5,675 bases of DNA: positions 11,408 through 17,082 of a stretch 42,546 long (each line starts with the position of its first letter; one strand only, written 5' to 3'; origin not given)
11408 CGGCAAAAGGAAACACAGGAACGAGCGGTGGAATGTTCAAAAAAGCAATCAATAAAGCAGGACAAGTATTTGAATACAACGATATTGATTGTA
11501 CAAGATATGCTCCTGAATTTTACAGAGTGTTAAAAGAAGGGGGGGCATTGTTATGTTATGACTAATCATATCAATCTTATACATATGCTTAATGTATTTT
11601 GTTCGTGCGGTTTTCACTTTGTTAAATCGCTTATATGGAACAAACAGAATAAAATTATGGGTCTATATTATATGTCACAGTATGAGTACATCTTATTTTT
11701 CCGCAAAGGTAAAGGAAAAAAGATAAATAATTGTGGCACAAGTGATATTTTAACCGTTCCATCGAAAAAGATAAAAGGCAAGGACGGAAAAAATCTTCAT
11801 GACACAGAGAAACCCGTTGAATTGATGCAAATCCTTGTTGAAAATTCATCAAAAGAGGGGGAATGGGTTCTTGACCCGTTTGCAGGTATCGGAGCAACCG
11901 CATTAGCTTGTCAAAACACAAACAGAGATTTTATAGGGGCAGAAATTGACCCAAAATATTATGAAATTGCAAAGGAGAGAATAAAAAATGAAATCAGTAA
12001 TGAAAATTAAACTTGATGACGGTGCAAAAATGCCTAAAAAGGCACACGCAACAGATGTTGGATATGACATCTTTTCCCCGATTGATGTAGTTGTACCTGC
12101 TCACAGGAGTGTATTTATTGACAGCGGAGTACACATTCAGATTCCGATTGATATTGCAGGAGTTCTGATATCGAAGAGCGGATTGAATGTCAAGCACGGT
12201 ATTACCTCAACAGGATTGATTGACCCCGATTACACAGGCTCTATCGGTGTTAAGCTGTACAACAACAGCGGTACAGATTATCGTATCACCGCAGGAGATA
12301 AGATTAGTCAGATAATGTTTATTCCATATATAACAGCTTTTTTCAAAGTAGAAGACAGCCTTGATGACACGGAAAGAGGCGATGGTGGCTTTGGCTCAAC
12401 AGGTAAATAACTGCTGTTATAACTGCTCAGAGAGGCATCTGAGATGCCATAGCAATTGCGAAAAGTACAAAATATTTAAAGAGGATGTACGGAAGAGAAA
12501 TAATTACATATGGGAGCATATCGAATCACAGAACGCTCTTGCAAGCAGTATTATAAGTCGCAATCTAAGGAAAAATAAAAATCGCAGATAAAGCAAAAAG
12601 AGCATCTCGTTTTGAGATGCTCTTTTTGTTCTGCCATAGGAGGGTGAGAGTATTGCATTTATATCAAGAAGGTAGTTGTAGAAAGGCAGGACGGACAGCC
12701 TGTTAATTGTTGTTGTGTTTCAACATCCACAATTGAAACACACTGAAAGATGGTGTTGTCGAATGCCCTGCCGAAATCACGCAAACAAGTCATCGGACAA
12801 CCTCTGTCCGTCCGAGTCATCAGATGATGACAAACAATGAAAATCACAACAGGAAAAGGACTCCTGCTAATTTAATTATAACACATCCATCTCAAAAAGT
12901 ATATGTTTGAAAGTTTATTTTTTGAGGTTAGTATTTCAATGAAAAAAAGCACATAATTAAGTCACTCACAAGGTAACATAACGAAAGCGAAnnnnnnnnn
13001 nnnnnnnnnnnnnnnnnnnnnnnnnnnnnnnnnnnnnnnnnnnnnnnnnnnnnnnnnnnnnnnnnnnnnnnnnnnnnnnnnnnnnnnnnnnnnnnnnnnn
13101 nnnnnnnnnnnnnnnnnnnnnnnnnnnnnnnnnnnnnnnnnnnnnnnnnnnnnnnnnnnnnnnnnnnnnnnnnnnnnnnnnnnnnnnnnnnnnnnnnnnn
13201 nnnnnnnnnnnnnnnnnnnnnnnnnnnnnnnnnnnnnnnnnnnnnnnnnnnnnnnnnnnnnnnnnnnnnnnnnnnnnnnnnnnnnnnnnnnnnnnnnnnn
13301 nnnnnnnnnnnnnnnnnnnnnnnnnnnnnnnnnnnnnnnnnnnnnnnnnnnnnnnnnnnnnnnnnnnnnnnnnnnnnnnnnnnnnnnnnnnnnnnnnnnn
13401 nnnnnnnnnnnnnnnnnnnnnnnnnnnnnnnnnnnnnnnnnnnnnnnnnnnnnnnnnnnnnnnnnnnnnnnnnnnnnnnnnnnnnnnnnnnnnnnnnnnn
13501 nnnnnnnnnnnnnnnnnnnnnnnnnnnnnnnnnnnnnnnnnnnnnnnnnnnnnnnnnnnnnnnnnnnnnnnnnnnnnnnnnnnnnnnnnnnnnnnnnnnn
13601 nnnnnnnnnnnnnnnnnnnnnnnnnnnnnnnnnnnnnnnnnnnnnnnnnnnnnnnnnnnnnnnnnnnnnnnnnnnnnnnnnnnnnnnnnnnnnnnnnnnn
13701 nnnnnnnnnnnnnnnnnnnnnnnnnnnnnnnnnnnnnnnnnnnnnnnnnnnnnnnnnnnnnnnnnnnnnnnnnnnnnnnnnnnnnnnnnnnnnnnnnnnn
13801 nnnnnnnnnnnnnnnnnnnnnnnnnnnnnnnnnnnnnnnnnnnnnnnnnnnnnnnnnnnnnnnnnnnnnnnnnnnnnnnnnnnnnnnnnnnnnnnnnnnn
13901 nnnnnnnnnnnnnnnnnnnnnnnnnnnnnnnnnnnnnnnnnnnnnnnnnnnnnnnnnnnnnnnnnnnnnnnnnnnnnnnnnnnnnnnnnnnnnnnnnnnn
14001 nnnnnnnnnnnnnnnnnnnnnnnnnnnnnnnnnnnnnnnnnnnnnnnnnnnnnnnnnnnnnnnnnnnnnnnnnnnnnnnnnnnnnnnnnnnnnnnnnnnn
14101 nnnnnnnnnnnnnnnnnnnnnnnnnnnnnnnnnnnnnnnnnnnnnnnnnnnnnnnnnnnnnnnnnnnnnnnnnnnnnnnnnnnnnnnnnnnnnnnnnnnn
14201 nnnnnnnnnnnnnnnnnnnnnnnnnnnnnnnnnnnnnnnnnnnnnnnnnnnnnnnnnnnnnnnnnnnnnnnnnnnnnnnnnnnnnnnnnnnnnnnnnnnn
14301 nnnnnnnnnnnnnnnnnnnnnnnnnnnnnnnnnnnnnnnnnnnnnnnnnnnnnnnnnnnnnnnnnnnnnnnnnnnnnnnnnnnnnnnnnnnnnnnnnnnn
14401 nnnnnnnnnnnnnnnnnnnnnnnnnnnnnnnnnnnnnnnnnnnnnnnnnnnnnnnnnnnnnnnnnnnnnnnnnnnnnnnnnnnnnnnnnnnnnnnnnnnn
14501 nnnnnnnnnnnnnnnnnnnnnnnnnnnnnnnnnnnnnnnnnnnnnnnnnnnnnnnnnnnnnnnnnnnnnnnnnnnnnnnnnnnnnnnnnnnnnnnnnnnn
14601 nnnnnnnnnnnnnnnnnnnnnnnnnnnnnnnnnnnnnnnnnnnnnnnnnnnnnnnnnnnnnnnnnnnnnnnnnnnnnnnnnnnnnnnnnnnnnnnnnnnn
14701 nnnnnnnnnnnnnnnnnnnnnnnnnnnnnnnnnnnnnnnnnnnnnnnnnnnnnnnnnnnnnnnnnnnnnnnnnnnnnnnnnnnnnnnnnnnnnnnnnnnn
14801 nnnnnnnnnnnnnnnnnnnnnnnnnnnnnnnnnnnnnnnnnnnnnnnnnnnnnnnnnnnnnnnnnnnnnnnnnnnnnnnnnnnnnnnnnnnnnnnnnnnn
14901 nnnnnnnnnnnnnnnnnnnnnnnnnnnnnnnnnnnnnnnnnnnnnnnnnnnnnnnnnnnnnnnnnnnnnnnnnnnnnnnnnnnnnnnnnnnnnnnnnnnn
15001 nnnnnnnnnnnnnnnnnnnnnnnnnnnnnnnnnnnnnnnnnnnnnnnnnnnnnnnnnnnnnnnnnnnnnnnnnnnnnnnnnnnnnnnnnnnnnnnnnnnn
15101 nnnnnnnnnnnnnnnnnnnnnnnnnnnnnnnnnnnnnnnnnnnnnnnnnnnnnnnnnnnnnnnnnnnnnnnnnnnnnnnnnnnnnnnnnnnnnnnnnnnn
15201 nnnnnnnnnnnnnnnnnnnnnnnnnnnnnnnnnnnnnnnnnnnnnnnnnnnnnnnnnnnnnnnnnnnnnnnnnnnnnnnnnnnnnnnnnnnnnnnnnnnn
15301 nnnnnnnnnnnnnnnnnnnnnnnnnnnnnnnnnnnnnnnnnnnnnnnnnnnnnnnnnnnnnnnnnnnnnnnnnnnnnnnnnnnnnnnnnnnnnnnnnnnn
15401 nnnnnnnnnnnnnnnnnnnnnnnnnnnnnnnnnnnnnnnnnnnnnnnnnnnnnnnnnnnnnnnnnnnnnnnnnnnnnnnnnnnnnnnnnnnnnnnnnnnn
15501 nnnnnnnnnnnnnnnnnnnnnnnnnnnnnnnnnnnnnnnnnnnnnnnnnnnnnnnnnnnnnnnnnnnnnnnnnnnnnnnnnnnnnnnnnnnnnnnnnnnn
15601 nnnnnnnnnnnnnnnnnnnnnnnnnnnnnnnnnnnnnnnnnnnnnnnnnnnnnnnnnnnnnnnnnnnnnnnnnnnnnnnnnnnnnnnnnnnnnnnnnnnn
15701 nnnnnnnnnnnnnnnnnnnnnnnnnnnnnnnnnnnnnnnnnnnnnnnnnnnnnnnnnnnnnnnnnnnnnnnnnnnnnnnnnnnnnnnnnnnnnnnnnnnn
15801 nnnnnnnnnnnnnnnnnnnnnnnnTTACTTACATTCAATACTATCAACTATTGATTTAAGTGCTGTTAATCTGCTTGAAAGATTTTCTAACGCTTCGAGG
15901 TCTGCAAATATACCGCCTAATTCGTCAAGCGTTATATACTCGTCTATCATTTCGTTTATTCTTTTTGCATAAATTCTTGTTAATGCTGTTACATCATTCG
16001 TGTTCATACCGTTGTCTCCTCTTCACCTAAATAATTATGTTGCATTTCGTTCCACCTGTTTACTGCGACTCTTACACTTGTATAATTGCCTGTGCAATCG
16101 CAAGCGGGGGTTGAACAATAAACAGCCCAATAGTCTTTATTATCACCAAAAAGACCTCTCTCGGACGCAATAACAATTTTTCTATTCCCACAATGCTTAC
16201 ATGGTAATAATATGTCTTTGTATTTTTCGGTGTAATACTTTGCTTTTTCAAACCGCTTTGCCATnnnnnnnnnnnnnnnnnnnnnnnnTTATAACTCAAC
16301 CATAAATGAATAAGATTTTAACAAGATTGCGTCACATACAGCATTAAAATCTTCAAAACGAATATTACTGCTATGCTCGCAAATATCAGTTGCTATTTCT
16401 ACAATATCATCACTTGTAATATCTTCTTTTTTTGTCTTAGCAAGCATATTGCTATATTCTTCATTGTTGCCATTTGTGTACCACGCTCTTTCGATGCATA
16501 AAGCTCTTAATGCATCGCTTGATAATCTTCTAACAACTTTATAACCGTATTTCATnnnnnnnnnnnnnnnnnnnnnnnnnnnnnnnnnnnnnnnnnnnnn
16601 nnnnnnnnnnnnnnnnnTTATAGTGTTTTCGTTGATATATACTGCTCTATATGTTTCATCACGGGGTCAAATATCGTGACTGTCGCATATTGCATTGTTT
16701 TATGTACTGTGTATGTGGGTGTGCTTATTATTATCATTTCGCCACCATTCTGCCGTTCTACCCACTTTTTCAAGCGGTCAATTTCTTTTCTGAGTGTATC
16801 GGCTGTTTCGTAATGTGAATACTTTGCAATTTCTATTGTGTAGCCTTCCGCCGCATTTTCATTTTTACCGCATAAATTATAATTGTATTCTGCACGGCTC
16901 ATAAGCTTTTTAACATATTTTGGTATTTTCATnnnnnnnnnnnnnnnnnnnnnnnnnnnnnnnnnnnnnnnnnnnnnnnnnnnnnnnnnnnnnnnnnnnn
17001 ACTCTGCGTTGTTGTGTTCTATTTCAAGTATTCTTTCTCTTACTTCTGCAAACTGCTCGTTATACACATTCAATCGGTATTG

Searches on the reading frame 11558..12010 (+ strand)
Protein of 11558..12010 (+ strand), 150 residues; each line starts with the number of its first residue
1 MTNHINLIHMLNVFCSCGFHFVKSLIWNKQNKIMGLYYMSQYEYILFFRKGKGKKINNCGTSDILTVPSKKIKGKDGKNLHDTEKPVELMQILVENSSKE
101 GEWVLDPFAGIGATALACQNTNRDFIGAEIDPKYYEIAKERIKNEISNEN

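Call 66: search_protein_families(library=pfam, proteins=[window:11558-12010:+], max_evalue=0.001)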
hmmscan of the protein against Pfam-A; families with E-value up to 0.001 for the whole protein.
window:11558-12010:+ (150 aa): 2 families
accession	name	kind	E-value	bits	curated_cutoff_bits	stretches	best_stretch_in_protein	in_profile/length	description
PF01555.25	N6_N4_Mtase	-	4.6e-28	99.1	26.7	1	6-140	59-221/221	DNA methylase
PF02475.24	TRM5-TYW2_MTfase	-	2e-05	25.1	28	1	95-143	31-81/164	TRM5/TYW2 methyltransferase domain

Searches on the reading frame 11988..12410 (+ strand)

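Call 66: search_protein_families(library=pfam, proteins=[window:11988-12410:+], max_evalue=0.001)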
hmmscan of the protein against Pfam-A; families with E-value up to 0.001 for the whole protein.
window:11988-12410:+ (140 aa): 2 families
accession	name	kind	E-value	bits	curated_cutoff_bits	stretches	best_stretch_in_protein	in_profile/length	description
PF00692.24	dUTPase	-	2.4e-32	111.8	22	1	13-139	3-129/129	dUTPase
PF22769.1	DCD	-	0.00012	22.6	27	1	49-112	86-151/153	dCTP deaminase-like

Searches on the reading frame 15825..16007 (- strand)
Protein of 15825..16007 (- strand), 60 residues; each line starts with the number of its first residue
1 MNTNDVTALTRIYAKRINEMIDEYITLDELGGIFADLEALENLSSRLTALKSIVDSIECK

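Call 3: search_protein_families(library=pfam, proteins=[window:15825-16007:-], max_evalue=1)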
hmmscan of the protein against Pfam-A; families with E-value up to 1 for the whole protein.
window:15825-16007:- (60 aa): 0 families

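Call 4: search_protein_families(library=phrogs, proteins=[window:15825-16007:-], max_evalue=1)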
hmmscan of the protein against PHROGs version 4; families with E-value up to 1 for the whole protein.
window:15825-16007:- (60 aa): 3 families
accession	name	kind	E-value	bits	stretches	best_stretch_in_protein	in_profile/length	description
phrog_22747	-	unknown function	0.094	14.2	1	13-45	21-52/102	-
phrog_29955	-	connector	0.17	11.6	1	4-57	51-103/556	appendage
phrog_18544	-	unknown function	0.18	12.9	0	3-24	46-66/70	-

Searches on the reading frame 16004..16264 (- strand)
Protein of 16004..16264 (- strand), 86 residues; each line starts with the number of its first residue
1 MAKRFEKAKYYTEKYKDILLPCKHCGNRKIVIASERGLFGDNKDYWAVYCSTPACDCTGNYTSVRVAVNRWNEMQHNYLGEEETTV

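Call 3: search_protein_families(library=pfam, proteins=[window:16004-16264:-], max_evalue=1)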
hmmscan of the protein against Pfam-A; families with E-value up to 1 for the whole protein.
window:16004-16264:- (86 aa): 1 family
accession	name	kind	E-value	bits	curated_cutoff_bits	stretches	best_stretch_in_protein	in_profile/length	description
PF14354.12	Lar_restr_allev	-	0.00011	22.8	28.6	1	19-72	3-55/58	Restriction alleviation protein Lar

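Call 4: search_protein_families(library=phrogs, proteins=[window:16004-16264:-], max_evalue=1)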
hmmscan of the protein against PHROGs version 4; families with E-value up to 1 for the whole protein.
window:16004-16264:- (86 aa): 5 families
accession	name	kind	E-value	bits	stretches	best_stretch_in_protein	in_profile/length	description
phrog_599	-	moron, auxiliary metabolic gene and host takeover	2.1e-05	25.8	1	17-76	72-128/262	Lar-like restriction alleviation protein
phrog_5505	-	unknown function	0.046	15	0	21-30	16-25/69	-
phrog_11877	-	unknown function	0.093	13.7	1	17-57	5-45/75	-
phrog_14776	-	unknown function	0.1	13.8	1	22-83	3-62/84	-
phrog_12826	-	unknown function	0.18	12.7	1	9-28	68-87/219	-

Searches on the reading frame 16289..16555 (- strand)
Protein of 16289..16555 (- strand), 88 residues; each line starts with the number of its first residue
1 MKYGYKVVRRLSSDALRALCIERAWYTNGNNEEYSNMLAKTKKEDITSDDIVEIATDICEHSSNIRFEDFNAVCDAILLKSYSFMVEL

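Call 3: search_protein_families(library=pfam, proteins=[window:16289-16555:-], max_evalue=1)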
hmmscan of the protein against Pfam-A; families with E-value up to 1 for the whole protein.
window:16289-16555:- (88 aa): 1 family
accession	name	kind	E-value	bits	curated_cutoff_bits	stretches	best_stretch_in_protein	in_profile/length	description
PF07156.20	Prenylcys_lyase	-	0.11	11.9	27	1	27-76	153-203/363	Prenylcysteine lyase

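Call 4: search_protein_families(library=phrogs, proteins=[window:16289-16555:-], max_evalue=1)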
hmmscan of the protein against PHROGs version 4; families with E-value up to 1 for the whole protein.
window:16289-16555:- (88 aa): 1 family
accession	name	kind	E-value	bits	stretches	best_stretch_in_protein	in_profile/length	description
phrog_11084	-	unknown function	0.13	13.6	1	16-68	82-137/170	-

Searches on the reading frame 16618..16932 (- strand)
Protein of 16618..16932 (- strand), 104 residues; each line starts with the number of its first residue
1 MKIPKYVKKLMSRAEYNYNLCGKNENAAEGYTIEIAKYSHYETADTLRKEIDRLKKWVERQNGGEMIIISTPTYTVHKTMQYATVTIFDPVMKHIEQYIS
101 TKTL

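Call 3: search_protein_families(library=pfam, proteins=[window:16618-16932:-], max_evalue=1)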
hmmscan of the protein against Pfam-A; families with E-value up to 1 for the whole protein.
window:16618-16932:- (104 aa): 0 families

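Call 4: search_protein_families(library=phrogs, proteins=[window:16618-16932:-], max_evalue=1)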
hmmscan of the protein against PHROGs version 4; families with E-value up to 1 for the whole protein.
window:16618-16932:- (104 aa): 3 families
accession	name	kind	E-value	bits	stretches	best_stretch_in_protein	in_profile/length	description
phrog_20293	-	unknown function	0.03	15.5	1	8-65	2-63/124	-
phrog_32618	-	unknown function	0.094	14.3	1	24-96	23-91/97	-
phrog_7175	-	unknown function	0.098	14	1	1-33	1-33/70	-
